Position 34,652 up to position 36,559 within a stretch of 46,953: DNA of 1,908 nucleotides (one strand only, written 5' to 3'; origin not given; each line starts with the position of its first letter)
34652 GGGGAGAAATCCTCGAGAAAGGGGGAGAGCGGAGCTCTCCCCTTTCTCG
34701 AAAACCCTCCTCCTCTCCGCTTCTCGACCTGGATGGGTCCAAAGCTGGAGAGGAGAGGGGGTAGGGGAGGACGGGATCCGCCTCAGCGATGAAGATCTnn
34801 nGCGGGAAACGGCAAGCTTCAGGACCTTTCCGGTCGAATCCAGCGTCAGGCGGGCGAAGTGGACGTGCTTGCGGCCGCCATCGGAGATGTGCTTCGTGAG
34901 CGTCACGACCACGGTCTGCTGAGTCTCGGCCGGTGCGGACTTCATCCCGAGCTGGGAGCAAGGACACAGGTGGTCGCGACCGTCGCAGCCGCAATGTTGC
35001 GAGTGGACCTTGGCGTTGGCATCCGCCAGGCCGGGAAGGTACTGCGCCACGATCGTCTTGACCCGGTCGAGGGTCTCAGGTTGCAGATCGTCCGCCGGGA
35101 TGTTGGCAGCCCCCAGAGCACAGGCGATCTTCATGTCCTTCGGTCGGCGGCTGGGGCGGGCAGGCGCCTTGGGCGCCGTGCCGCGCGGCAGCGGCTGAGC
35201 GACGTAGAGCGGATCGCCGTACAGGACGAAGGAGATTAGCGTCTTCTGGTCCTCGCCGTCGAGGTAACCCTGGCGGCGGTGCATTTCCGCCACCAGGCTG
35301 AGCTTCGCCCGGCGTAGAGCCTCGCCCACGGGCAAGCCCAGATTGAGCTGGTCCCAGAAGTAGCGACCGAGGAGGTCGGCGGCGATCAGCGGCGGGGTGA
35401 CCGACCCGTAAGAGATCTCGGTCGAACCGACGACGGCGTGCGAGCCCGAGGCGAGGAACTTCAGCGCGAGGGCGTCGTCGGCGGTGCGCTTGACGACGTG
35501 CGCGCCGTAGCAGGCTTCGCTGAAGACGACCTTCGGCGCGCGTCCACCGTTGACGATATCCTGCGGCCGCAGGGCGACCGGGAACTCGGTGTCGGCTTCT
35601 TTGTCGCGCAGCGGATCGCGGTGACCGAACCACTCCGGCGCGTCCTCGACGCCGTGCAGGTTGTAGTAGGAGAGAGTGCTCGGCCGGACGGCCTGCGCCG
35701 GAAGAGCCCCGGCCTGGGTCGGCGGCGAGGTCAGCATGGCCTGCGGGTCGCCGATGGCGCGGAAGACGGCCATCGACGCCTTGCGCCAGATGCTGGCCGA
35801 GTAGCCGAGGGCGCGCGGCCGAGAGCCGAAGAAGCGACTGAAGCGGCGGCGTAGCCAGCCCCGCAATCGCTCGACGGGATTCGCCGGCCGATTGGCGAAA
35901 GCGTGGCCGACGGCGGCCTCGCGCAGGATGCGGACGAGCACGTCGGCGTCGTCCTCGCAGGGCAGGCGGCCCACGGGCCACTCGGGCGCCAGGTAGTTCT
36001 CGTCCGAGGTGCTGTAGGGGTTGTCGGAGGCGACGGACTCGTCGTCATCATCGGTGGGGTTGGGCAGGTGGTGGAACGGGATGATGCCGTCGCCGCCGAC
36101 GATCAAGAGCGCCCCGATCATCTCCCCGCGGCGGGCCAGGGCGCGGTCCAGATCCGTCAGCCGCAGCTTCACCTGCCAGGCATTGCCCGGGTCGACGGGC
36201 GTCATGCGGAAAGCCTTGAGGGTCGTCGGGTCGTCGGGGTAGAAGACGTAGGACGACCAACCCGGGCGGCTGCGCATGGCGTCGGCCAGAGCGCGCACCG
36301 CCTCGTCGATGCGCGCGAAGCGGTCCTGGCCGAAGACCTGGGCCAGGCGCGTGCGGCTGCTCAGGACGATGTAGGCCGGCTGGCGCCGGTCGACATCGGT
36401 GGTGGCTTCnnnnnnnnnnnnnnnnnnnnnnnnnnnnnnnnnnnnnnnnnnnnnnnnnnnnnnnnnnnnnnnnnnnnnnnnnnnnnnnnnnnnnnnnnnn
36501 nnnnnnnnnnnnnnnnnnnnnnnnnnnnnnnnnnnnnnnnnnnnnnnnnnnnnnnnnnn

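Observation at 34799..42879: Three-gene operon: 2-TM protein, 1692-aa TPR scaffold, and a cytoplasmic TPR-gingipain/CHAT-like peptidase, directly downstream of the Rhs array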

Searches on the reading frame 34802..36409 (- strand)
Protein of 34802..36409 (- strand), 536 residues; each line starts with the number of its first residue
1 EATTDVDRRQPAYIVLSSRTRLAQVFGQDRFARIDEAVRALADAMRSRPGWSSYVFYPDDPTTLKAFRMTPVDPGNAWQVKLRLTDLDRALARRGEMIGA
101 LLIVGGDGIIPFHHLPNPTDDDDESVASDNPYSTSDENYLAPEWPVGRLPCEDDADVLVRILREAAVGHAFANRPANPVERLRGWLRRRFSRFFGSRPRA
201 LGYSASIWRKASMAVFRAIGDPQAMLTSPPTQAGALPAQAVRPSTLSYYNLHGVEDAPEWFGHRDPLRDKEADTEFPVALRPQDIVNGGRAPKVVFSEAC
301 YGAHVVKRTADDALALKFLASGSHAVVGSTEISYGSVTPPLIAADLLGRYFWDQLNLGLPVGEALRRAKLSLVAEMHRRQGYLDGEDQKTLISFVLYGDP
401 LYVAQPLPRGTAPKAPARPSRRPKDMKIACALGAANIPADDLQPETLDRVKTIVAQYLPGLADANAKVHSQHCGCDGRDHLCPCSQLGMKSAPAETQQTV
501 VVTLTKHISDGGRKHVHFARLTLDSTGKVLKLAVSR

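Call 14: find_homologous_proteins(query=window:34802-36409:-, max_evalue=0.001)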
Query window:34802-36409:- (536 aa): 2732 proteins with E <= 0.001 among 8000 candidates; the best 120 are listed.
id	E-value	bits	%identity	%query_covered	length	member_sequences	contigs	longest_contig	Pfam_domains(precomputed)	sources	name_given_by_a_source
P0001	0.0e+0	1228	100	100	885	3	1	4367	PF14559.13,PF13432.13,PF13428.13,PF01364.25,PF07719.24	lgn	-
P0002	0.0e+0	1126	90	100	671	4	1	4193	PF01364.25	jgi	jgi:hypothetical protein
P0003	0.0e+0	1119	89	100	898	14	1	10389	PF14559.13,PF13432.13,PF13428.13,PF01364.25,PF07719.24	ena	-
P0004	0.0e+0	1117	90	100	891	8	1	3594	PF14559.13,PF13432.13,PF13428.13,PF01364.25,PF07719.24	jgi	-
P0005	0.0e+0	1105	88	100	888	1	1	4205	PF14559.13,PF13432.13,PF13428.13,PF01364.25,PF07719.24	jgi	jgi:tetratricopeptide (TPR) repeat protein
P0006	0.0e+0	1086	86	100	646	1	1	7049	PF01364.25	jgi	jgi:hypothetical protein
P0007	0.0e+0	1085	87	100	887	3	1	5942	PF14559.13,PF13432.13,PF13428.13,PF01364.25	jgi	jgi:tetratricopeptide (TPR) repeat protein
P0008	0.0e+0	1080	86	100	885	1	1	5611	PF14559.13,PF13432.13,PF13428.13,PF01364.25,PF07719.24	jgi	jgi:tetratricopeptide (TPR) repeat protein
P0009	0.0e+0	1078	86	100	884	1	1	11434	PF14559.13,PF13432.13,PF13428.13,PF01364.25,PF07719.24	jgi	jgi:tetratricopeptide (TPR) repeat protein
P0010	0.0e+0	1057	83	100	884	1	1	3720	PF14559.13,PF13428.13,PF01364.25,PF07719.24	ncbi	-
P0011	0.0e+0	1045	83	100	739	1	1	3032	PF01364.25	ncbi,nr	ncbi:MAG TPA: C25 family cysteine peptidase, partial [Anaerolineales bacterium]|nr:C25 family cystei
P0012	0.0e+0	1045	83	100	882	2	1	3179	PF14559.13,PF13432.13,PF13428.13,PF01364.25,PF07719.24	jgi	jgi:tetratricopeptide (TPR) repeat protein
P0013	0.0e+0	1034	81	100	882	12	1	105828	PF14559.13,PF13428.13,PF01364.25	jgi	-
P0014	1.3e-298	1009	82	100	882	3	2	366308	PF14559.13,PF13432.13,PF13428.13,PF01364.25,PF07719.24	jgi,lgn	-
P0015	1.1e-296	1003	79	100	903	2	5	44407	PF14559.13,PF13432.13,PF13428.13,PF01364.25,PF07719.24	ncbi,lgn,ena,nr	ncbi:MAG TPA: C25 family cysteine peptidase [Anaerolineales bacterium]|nr:C25 family cysteine peptid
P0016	3.8e-293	991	79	100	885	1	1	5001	PF14559.13,PF13432.13,PF13428.13,PF01364.25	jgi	jgi:Flp pilus assembly protein TadD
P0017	1.4e-269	913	88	82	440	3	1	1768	PF01364.25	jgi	jgi:hypothetical protein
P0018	2.8e-252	856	71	99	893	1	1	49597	PF14559.13,PF01364.25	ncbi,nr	ncbi:MAG TPA: C25 family cysteine peptidase [Anaerolineales bacterium]|nr:C25 family cysteine peptid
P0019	3.3e-251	853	70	100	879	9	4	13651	PF14559.13,PF13428.13,PF01364.25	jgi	jgi:tetratricopeptide (TPR) repeat protein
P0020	1.3e-246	837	70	99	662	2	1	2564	PF01364.25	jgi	-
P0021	2.5e-245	833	69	99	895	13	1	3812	PF14559.13,PF01364.25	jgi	-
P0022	1.6e-243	827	69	99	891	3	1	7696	PF14559.13,PF13428.13,PF01364.25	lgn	-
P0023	1.2e-234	798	65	99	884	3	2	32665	PF01364.25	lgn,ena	-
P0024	1.3e-234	798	66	99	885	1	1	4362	PF01364.25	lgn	-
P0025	4.6e-234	796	66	99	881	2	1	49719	PF01364.25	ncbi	ncbi:MAG: C25 family cysteine peptidase [Chloroflexota bacterium]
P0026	8.7e-232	788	65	99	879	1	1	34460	PF01364.25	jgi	jgi:hypothetical protein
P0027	2.1e-231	787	64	99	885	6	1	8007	PF01364.25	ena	-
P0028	2.7e-231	787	65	99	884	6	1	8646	PF01364.25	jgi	jgi:hypothetical protein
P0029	3.2e-231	787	64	100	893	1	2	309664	PF14559.13,PF01364.25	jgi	jgi:hypothetical protein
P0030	8.6e-231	785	64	99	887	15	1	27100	PF01364.25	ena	-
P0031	1.1e-230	785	65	100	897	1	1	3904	PF14559.13,PF13428.13,PF01364.25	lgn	-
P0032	6.5e-230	782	63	99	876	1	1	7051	PF14559.13,PF01364.25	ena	-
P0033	1.4e-229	781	63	99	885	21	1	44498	PF14559.13,PF13428.13,PF01364.25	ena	-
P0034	2.0e-229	781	65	99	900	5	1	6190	PF14559.13,PF13432.13,PF13428.13,PF01364.25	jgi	-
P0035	2.4e-229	780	64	99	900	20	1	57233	PF14559.13,PF13432.13,PF13428.13,PF01364.25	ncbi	-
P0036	2.6e-229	780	63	99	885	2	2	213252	PF14559.13,PF13428.13,PF01364.25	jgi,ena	-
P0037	3.7e-229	780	64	99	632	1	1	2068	PF01364.25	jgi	jgi:hypothetical protein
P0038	1.6e-227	774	64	99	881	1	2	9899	PF01364.25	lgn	-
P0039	2.3e-227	774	65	99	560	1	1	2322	PF01364.25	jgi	jgi:hypothetical protein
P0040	2.5e-227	774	63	99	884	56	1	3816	PF14559.13,PF13428.13,PF01364.25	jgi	jgi:tetratricopeptide (TPR) repeat protein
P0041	5.9e-227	772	64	99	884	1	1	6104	PF14559.13,PF01364.25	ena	-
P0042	9.3e-227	772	64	99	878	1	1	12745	PF14559.13,PF13432.13,PF13428.13,PF01364.25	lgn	-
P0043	1.8e-226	771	63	99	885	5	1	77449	PF13428.13,PF01364.25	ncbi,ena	-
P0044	2.0e-226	771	64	99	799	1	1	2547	PF01364.25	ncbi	ncbi:MAG: C25 family cysteine peptidase, partial [Anaerolineales bacterium]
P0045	3.8e-226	770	64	99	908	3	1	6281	PF01364.25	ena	-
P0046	6.4e-226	769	62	99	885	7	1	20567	PF14559.13,PF13428.13,PF01364.25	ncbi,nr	ncbi:MAG: hypothetical protein MUO58_09475 [Anaerolineales bacterium]|nr:hypothetical protein [Anaer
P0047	1.4e-225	768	63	99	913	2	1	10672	PF14559.13,PF13432.13,PF01364.25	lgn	-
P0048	1.7e-225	768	63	99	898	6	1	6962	PF01364.25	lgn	-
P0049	1.7e-225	768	63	99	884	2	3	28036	PF14559.13,PF13432.13,PF13428.13,PF01364.25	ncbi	-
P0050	3.1e-225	767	63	99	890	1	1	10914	PF14559.13,PF01364.25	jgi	jgi:tetratricopeptide (TPR) repeat protein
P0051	3.3e-225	767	64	99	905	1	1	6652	PF13428.13,PF01364.25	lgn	-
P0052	4.1e-225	766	62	99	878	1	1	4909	PF14559.13,PF13432.13,PF01364.25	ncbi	-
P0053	4.6e-225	766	64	99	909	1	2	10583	PF01364.25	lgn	-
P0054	8.4e-225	765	63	99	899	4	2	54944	PF01364.25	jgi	-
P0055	1.2e-224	765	62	100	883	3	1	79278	PF14559.13,PF13432.13,PF01364.25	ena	-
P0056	1.5e-224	765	62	99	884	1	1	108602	PF14559.13,PF13428.13,PF01364.25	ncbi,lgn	-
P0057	1.8e-224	764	61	99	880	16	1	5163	PF01364.25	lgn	-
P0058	2.2e-224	764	62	99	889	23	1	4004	PF01364.25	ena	-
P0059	3.6e-224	763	62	99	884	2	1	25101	PF14559.13,PF13428.13,PF01364.25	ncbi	-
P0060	3.8e-224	763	62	99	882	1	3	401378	PF14559.13,PF13428.13,PF01364.25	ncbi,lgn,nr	ncbi:MAG: hypothetical protein GTO18_02810 [Anaerolineales bacterium]|nr:hypothetical protein [Anaer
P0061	6.2e-224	762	63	99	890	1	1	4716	PF14559.13,PF01364.25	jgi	-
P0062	7.2e-224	762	63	100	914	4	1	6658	PF13428.13,PF01364.25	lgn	-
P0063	2.0e-223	761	62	100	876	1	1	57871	PF14559.13,PF13432.13,PF13428.13,PF01364.25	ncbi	-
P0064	3.7e-223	760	63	99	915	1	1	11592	PF14559.13,PF13432.13,PF01364.25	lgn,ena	-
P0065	4.4e-223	760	63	99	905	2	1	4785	PF14559.13,PF13428.13,PF01364.25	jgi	jgi:tetratricopeptide (TPR) repeat protein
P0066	4.8e-223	760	63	99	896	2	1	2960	PF01364.25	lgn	-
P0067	7.9e-223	759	63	99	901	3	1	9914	PF14559.13,PF01364.25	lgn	-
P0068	8.2e-223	759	62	99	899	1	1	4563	PF01364.25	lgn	-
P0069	1.1e-222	758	62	100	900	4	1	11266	PF14559.13,PF01364.25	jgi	-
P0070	1.5e-222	758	62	99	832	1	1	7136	PF01364.25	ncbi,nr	ncbi:MAG TPA: hypothetical protein G4O11_13135, partial [Anaerolineae bacterium]|nr:hypothetical pro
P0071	1.6e-222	758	61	100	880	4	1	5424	PF14559.13,PF13432.13,PF01364.25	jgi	jgi:tetratricopeptide (TPR) repeat protein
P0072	2.2e-222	757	62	99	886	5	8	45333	PF01364.25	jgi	jgi:tetratricopeptide (TPR) repeat protein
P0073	2.9e-222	757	64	99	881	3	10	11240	PF01364.25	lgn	-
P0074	4.4e-222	756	62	100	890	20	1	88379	PF01364.25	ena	-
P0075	5.6e-222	756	64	99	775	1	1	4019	PF01364.25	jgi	jgi:hypothetical protein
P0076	6.1e-222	756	64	99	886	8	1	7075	PF14559.13,PF01364.25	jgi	jgi:hypothetical protein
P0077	7.4e-222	756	63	99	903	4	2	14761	PF01364.25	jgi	jgi:tetratricopeptide (TPR) repeat protein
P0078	1.2e-221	755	62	100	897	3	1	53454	PF14559.13,PF01364.25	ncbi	ncbi:MAG TPA: hypothetical protein VGA07_01755 [Anaerolineales bacterium]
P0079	1.4e-221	755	61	99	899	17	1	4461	PF01364.25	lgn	-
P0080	1.8e-221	754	61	99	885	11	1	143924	PF14559.13,PF13428.13,PF01364.25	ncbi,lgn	-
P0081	3.2e-221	754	61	99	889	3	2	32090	PF01364.25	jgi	jgi:hypothetical protein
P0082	3.7e-221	753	61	99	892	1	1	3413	PF14559.13,PF13432.13,PF13428.13,PF01364.25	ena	-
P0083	3.9e-221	753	61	99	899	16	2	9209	PF13432.13,PF01364.25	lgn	-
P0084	4.6e-221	753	61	99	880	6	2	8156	PF14559.13,PF01364.25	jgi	jgi:tetratricopeptide (TPR) repeat protein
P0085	5.2e-221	753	63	99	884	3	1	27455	PF14559.13,PF01364.25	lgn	-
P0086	7.1e-221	752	62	99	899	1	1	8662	PF14559.13,PF13428.13,PF01364.25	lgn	-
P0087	1.9e-220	751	61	99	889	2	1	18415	PF13432.13,PF01364.25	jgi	jgi:tetratricopeptide (TPR) repeat protein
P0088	2.0e-220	751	61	99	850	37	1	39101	PF14559.13,PF01364.25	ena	-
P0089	3.4e-220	750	61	99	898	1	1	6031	PF14559.13,PF13428.13,PF01364.25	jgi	jgi:Flp pilus assembly protein TadD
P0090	4.1e-220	750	60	100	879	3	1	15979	PF14559.13,PF13432.13,PF13428.13,PF01364.25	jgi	jgi:tetratricopeptide (TPR) repeat protein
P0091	7.0e-220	749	61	99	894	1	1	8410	PF14559.13,PF13432.13,PF01364.25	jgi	jgi:Flp pilus assembly protein TadD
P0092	8.1e-220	749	62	99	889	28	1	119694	PF01364.25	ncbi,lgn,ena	-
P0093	9.1e-220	749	62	99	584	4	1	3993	PF01364.25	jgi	jgi:hypothetical protein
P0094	9.1e-220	749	61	100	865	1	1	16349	PF13428.13,PF01364.25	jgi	jgi:tetratricopeptide (TPR) repeat protein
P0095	9.2e-220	749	61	99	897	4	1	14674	PF13432.13,PF01364.25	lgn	-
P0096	1.0e-219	749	61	99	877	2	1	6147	PF01364.25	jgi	-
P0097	1.5e-219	748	63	99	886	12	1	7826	PF14559.13,PF01364.25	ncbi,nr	ncbi:MAG TPA: C25 family cysteine peptidase [Anaerolineales bacterium]|nr:C25 family cysteine peptid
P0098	1.5e-219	748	63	99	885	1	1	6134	PF14559.13,PF01364.25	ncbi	-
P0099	1.8e-219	748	61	100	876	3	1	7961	PF01364.25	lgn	-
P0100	2.6e-219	747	61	99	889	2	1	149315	PF14559.13,PF13432.13,PF01364.25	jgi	jgi:tetratricopeptide (TPR) repeat protein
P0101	2.9e-219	747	62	99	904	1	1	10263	PF14559.13,PF13428.13,PF01364.25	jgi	jgi:tetratricopeptide (TPR) repeat protein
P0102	4.0e-219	747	63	99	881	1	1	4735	PF01364.25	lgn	-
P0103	4.4e-219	747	62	100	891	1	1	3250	PF13432.13,PF13428.13,PF01364.25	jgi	jgi:Flp pilus assembly protein TadD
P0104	6.3e-219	746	61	99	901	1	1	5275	PF14559.13,PF01364.25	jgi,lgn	jgi:tetratricopeptide (TPR) repeat protein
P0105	6.4e-219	746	62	100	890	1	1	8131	PF14559.13,PF13428.13,PF01364.25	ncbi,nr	ncbi:MAG: hypothetical protein E4G99_03805 [Anaerolineales bacterium]|nr:MAG: hypothetical protein E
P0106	1.2e-218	745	62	99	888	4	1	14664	PF14559.13,PF01364.25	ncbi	-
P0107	1.6e-218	745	62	99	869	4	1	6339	PF14559.13,PF13432.13,PF13428.13,PF01364.25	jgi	jgi:tetratricopeptide (TPR) repeat protein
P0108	4.0e-218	743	61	99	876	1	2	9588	PF14559.13,PF13428.13,PF01364.25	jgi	jgi:Flp pilus assembly protein TadD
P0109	5.6e-218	743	61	100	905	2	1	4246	PF01364.25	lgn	-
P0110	1.0e-217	742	60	100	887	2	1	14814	PF01364.25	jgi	jgi:hypothetical protein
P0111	1.2e-217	742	61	100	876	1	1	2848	PF01364.25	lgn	-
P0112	1.3e-217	742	61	99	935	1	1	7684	PF14559.13,PF13432.13,PF13428.13,PF01364.25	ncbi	-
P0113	1.3e-217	742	61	99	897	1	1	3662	PF14559.13,PF13432.13,PF13428.13,PF01364.25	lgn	-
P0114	1.4e-217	741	61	99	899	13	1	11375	PF14559.13,PF13432.13,PF01364.25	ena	-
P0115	2.2e-217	741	60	99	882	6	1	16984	PF01364.25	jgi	jgi:tetratricopeptide (TPR) repeat protein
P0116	3.4e-217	740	61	99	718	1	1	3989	PF14559.13,PF01364.25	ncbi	ncbi:MAG: C25 family cysteine peptidase, partial [Anaerolineales bacterium]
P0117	4.1e-217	740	60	99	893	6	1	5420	PF14559.13,PF01364.25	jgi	jgi:hypothetical protein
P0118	5.2e-217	740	62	99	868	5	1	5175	PF14559.13,PF01364.25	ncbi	-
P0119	7.4e-217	739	60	100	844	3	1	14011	PF14559.13,PF01364.25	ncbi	-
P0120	7.5e-217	739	60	100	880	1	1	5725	PF14559.13,PF13428.13,PF01364.25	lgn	-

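Call 16: find_encoding_contigs(protein=P0060, flank=10000, max_places=2)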
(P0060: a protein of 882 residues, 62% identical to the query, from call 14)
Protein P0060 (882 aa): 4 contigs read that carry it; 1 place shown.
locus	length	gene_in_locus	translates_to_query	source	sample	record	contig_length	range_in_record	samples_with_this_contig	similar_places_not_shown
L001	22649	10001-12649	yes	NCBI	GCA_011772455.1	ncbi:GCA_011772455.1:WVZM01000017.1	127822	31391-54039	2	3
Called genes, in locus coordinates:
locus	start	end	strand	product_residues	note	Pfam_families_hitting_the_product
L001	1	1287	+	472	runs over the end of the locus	PF00309:Sigma54_AID (weak), PF04963:Sigma54_CBD, PF04552:Sigma54_DBD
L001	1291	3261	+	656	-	PF13188:PAS_8 (faint), PF00989:PAS, PF08448:PAS_4, PF13426:PAS_9, PF00512:HisKA, PF02518:HATPase_c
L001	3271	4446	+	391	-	PF00072:Response_reg, PF00158:Sigma54_activat, PF01078:Mg_chelatase (faint), PF14532:Sigma54_activ_2, PF07724:AAA_2 (weak), PF07728:AAA_5, PF25601:AAA_lid_14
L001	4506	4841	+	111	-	-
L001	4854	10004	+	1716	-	PF14559:TPR_19 (weak), PF13428:TPR_14 (weak), PF13429:TPR_15, PF14559:TPR_19, PF23914:TPR_CcmH_CycH (weak), PF14559:TPR_19, PF23914:TPR_CcmH_CycH (weak), PF14559:TPR_19, +27 more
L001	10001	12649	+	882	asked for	PF13428:TPR_14 (faint), PF14559:TPR_19 (faint), PF01364:Peptidase_C25 (weak)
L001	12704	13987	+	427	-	-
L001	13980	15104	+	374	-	PF00091:Tubulin, PF12327:FtsZ_C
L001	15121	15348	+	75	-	-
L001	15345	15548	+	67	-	-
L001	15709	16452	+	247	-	-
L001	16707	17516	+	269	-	PF00497:SBP_bac_3, PF10613:Lig_chan-Glu_bd (weak)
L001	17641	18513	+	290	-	PF00528:BPD_transp_1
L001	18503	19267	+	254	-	PF02463:SMC_N, PF00005:ABC_tran, PF09818:ABC_ATPase (faint), PF13304:AAA_21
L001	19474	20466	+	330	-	PF02504:FA_synthesis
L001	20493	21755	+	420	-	PF00109:ketoacyl-synt, PF00108:Thiolase_N (weak), PF02801:Ketoacyl-synt_C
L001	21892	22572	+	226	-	-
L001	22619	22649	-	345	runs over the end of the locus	PF13421:Band_7_1, PF01145:Band_7, PF12728:HTH_17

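Call 17: find_encoding_contigs(protein=P0029, flank=10000, max_places=2)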
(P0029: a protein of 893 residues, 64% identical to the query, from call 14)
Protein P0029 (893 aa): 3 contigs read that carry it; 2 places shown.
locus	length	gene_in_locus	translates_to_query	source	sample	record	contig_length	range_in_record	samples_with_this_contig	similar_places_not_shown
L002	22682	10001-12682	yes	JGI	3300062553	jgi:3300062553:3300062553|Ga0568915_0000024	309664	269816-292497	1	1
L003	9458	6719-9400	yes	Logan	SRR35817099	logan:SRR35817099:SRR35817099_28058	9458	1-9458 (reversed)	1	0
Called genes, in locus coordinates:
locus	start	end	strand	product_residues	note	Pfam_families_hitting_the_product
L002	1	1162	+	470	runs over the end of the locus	PF00309:Sigma54_AID (weak), PF04963:Sigma54_CBD, PF04552:Sigma54_DBD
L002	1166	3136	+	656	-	PF00989:PAS, PF08448:PAS_4, PF13188:PAS_8 (weak), PF13426:PAS_9, PF00512:HisKA, PF02518:HATPase_c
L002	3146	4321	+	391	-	PF00072:Response_reg, PF00158:Sigma54_activat, PF01078:Mg_chelatase (faint), PF14532:Sigma54_activ_2, PF07724:AAA_2, PF07728:AAA_5, PF25601:AAA_lid_14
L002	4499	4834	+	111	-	-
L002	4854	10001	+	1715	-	-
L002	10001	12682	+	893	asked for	PF14559:TPR_19 (faint), PF01364:Peptidase_C25 (faint)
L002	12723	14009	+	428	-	-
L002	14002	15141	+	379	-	PF00091:Tubulin, PF12327:FtsZ_C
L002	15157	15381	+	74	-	-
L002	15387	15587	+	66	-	-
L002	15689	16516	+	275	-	-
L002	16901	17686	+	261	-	PF00497:SBP_bac_3, PF10613:Lig_chan-Glu_bd (weak)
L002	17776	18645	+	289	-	PF00528:BPD_transp_1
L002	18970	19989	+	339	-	PF02504:FA_synthesis, PF01515:PTA_PTB (weak)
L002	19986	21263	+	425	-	PF00109:ketoacyl-synt, PF02801:Ketoacyl-synt_C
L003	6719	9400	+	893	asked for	PF14559:TPR_19 (faint), PF01364:Peptidase_C25 (faint)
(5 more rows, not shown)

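Call 22: search_solved_structures(query=window:34802-36409:-, max_evalue=10, show_alignments=3)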
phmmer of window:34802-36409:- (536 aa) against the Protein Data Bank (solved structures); distinct sequences matched with E-value up to 10: 6.
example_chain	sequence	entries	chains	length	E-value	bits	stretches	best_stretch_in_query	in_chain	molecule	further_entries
4fq0_C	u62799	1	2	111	0.14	13.8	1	381-462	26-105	Flagellar motor switch protein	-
3usw_A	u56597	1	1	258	0.16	13.6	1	369-467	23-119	Flagellar motor switch protein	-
3usy_A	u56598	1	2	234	0.18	13.4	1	376-467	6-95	Flagellar motor switch protein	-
1t9m_A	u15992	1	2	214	0.2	13.3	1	171-249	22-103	probable pyridoxamine 5'-phosphate oxidase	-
6lnn_A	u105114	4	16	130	0.75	11.4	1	233-278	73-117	Nucleoprotein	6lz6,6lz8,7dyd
6kl2_A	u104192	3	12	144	0.94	11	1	233-278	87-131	Nucleoprotein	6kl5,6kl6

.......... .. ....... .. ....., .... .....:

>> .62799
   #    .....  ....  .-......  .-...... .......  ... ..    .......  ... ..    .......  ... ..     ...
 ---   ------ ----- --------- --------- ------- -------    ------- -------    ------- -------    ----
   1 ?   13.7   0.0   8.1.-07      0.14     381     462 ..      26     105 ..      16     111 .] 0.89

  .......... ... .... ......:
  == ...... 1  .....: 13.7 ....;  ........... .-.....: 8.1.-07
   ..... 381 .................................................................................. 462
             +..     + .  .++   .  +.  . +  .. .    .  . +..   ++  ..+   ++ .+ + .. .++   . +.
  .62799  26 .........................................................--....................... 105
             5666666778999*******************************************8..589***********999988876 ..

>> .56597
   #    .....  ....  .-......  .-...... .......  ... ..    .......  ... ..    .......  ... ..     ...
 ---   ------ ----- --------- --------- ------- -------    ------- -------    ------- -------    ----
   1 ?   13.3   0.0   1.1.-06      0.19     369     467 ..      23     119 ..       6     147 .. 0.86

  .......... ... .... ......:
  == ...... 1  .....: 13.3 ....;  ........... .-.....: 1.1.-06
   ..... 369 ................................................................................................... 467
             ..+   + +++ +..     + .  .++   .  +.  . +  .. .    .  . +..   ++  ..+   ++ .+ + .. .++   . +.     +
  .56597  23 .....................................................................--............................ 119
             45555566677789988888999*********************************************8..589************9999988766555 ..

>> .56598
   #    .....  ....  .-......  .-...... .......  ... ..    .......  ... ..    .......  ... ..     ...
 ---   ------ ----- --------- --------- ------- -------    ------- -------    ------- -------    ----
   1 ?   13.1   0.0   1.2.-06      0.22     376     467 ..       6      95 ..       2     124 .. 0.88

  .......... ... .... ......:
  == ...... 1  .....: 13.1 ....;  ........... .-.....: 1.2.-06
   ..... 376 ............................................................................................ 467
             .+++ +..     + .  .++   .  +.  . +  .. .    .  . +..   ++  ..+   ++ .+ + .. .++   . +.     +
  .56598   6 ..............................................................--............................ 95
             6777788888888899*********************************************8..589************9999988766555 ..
